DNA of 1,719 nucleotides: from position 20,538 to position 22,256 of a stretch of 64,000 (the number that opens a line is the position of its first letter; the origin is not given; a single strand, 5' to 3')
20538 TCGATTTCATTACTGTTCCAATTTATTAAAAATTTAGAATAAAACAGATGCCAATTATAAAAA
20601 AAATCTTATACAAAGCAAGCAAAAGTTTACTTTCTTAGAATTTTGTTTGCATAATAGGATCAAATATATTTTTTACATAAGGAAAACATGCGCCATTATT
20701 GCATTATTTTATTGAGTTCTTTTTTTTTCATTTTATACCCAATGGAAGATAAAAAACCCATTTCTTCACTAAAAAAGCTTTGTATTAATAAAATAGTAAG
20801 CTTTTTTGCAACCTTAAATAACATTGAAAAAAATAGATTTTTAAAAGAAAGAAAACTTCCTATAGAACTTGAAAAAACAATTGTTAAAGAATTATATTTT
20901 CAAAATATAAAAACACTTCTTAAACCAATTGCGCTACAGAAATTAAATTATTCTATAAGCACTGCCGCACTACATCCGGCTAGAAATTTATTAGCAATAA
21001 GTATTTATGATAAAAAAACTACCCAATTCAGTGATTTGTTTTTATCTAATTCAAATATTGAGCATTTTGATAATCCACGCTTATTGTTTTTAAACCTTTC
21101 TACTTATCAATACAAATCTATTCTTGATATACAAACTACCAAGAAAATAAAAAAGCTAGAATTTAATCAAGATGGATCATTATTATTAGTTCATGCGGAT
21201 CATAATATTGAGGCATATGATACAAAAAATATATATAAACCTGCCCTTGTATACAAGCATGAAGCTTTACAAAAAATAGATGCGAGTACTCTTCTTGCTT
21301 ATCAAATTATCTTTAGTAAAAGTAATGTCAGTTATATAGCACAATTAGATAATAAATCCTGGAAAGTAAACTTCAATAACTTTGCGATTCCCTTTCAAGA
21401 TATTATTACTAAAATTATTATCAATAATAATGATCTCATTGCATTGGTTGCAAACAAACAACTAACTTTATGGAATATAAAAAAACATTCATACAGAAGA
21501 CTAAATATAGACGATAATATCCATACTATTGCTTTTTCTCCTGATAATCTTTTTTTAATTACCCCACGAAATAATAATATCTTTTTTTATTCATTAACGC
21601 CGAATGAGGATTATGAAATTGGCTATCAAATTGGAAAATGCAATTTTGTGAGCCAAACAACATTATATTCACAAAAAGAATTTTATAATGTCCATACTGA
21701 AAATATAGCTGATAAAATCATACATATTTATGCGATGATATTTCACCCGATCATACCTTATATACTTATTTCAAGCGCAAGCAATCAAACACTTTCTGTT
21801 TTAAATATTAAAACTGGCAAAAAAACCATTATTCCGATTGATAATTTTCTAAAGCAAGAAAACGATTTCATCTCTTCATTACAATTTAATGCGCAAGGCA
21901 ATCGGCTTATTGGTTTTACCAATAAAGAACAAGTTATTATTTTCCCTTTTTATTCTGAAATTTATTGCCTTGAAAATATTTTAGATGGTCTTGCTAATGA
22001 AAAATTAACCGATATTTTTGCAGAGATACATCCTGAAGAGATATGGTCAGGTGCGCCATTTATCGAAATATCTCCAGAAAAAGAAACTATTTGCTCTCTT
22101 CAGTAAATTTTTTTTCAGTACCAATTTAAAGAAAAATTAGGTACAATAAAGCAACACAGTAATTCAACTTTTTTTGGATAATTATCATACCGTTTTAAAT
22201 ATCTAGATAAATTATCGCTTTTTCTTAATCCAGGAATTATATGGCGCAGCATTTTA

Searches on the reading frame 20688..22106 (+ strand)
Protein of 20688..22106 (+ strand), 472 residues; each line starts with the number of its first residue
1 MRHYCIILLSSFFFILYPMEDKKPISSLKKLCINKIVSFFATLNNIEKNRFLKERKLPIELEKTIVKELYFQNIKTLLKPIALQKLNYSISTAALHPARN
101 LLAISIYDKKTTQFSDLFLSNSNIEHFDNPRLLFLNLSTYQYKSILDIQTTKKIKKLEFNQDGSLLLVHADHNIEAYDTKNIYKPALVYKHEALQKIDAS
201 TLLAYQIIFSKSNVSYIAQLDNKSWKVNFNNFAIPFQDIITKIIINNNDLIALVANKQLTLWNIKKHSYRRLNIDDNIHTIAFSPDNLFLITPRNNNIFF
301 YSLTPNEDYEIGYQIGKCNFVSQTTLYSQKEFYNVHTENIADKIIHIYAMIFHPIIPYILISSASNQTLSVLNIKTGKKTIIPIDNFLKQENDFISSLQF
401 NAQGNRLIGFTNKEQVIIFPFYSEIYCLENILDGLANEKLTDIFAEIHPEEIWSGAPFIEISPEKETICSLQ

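Call 17: search_protein_families(library=pfam, proteins=[window:20688-22106:+], max_evalue=0.001)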
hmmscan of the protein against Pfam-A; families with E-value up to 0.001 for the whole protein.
window:20688-22106:+ (472 aa): 3 families
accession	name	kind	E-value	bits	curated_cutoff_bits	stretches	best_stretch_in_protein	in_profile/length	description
PF23414.1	Beta-prop_EML_2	-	4.2e-07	30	90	0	81-190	33-121/266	Echinoderm microtubule-associated protein second beta-propeller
PF25174.1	Beta-prop_THOC3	-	1.2e-06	28.2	305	0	345-417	47-112/272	THOC3 beta-propeller domain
PF24796.1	WDR55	-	9.2e-06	25.3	200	0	150-269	52-171/296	WDR55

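Call 59: search_protein_families(library=pfam, proteins=[window:20688-22106:+], max_evalue=10)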
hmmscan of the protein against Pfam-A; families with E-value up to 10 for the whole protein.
window:20688-22106:+ (472 aa): 8 families
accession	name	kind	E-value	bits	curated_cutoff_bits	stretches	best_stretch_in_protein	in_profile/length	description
PF23414.1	Beta-prop_EML_2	-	4.2e-07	30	90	2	81-190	33-121/266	Echinoderm microtubule-associated protein second beta-propeller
PF25174.1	Beta-prop_THOC3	-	1.2e-06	28.2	305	3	345-417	47-112/272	THOC3 beta-propeller domain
PF24796.1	WDR55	-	9.2e-06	25.3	200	1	150-269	52-171/296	WDR55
PF12894.13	ANAPC4_WD40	-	0.0015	19.2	22.9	1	145-180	29-68/91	Anaphase-promoting complex subunit 4 WD40 domain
PF23797.1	Beta-prop_ELP1_2nd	-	0.025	15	27.8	1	268-323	22-68/273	ELP1 N-terminal second beta-propeller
PF21029.3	RMC1_N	-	0.039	14.4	27.3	1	248-308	7-73/119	Regulator of MON1-CCZ1 complex, N-terminal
PF00400.38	WD40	-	0.043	14.9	27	0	276-292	12-28/39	WD domain, G-beta repeat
PF20955.3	Caud_bapl16_4th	-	0.17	12.6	27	1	223-263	17-42/72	Phage tail base-plate attachment protein C-terminal barrel domain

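Call 84: search_protein_families(library=ncbifam, proteins=[window:20688-22106:+], max_evalue=1)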
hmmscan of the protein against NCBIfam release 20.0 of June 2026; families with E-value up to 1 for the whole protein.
window:20688-22106:+ (472 aa): 0 families

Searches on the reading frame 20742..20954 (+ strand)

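Call 59: search_protein_families(library=pfam, proteins=[window:20742-20954:+], max_evalue=10)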
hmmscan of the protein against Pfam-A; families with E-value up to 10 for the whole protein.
seq(71 aa): 1 family
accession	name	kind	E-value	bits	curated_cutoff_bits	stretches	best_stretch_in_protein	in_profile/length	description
PF07299.16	EF-G-binding_N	-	0.022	15.7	27.1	1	2-36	25-58/83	Elongation factor G-binding protein, N-terminal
